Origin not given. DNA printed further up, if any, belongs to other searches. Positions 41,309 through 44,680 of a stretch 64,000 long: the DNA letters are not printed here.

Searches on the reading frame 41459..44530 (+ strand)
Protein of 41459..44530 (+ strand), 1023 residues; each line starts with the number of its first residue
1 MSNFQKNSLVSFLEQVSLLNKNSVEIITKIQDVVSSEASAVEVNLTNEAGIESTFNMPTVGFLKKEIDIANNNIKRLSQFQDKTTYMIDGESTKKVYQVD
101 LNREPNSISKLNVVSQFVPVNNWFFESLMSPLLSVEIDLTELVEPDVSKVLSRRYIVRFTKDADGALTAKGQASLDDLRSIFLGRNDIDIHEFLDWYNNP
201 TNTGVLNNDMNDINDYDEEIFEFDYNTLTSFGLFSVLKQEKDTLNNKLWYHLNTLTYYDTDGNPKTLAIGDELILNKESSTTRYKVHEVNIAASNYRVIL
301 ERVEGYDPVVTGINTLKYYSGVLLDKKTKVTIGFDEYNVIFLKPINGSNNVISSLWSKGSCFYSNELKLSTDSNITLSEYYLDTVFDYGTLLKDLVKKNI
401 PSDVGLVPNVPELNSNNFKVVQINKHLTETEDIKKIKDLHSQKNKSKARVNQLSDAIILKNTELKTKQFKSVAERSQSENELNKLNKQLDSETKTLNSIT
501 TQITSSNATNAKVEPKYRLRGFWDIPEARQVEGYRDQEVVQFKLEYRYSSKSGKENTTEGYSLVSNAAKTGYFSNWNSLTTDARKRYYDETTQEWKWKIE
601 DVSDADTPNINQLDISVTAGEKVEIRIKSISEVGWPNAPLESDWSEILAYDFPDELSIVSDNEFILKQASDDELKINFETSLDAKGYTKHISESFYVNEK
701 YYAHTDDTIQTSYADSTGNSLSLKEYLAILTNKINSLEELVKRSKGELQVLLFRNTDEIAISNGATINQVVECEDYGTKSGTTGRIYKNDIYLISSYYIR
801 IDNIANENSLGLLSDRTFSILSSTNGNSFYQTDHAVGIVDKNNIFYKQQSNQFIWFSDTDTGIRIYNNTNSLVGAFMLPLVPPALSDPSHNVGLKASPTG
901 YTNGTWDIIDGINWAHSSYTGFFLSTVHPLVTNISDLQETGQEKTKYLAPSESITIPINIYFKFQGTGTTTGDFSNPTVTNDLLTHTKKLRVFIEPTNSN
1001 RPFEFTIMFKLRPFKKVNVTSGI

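Call 11: search_protein_families(library=pfam, proteins=[window:41459-44530:+], max_evalue=0.001)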
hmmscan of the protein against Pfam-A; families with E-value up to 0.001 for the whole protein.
window:41459-44530:+ (1023 aa): 0 families

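Call 12: search_protein_families(library=phrogs, proteins=[window:41459-44530:+], max_evalue=0.001)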
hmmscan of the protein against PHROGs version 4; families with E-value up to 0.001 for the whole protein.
window:41459-44530:+ (1023 aa): 1 family
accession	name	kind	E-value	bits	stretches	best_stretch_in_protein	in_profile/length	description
phrog_29329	-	unknown function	3.4e-98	330.6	1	5-873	8-856/1092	-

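Call 40: search_dna_similar(query=window:41459-44530:+, collection=phages, mode=protein, max_rows=15)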
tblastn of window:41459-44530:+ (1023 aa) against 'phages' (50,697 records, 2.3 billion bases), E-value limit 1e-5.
Records with a match: 31; places in all: 31; records where one place covers at least 80% of the query: 4.
Best place of each record, by identity: <60% 31.
By first word of the organism name: Prevotella 15; uncultured 6; Tenacibaculum 5; Sphingomonas 2; Chryseobacterium 2; Flavobacterium 1.
By host as written in the record: Prevotella sp. 15; - 6; Tenacibaculum maritimum 3; Sphingomonas paucimobilis, Felix d'Herelle Reference Center for Phages host ... 2; Chryseobacterium indologenes MA9 2; Tenacibaculum sp. 2; Flavobacterium sp. B330 1.
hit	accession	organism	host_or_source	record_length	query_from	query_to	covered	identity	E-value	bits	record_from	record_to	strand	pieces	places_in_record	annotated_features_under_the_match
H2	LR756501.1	uncultured phage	metagenomic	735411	7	1015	98%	42.0%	6e-149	786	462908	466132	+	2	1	record has no annotation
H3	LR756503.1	uncultured phage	metagenomic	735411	7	1015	98%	42.0%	6e-149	786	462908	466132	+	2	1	record has no annotation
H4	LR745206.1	uncultured phage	metagenomic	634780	6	1011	98%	41.3%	0e+0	738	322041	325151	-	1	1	record has no annotation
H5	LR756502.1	uncultured phage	metagenomic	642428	6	1011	98%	40.9%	0e+0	731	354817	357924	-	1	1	record has no annotation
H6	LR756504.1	uncultured phage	metagenomic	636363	6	738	72%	38.3%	1e-148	496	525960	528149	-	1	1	record has no annotation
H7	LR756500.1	uncultured phage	metagenomic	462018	7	752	73%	30.4%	2e-97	345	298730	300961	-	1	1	record has no annotation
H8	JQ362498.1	Sphingomonas phage PAU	Sphingomonas paucimobilis, Felix ...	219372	1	750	73%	29.4%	3e-67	253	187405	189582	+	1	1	264: gp264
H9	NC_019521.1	Sphingomonas phage PAU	Sphingomonas paucimobilis, Felix ...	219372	1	750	73%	29.4%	3e-67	253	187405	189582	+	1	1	264: gp264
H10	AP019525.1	Tenacibaculum phage PTm5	Tenacibaculum maritimum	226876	122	860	72%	26.7%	3e-58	251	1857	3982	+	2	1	hypothetical protein (x2)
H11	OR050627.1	Chryseobacterium phage MA9V-1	Chryseobacterium indologenes MA9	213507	54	767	70%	25.9%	5e-52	206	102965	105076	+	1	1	hypothetical protein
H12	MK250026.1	Prevotella phage Lak-B7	Prevotella sp.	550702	50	704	64%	28.0%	2e-49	198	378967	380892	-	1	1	record has no annotation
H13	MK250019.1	Prevotella phage Lak-A2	Prevotella sp.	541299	83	718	62%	28.7%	1e-53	211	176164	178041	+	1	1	record has no annotation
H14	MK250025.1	Prevotella phage Lak-B6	Prevotella sp.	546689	50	704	64%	27.8%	3e-49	197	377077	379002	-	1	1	record has no annotation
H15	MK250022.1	Prevotella phage Lak-B3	Prevotella sp.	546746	50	704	64%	27.8%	3e-49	197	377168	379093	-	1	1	record has no annotation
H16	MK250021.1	Prevotella phage Lak-B2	Prevotella sp.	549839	50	704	64%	27.8%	3e-49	197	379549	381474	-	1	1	record has no annotation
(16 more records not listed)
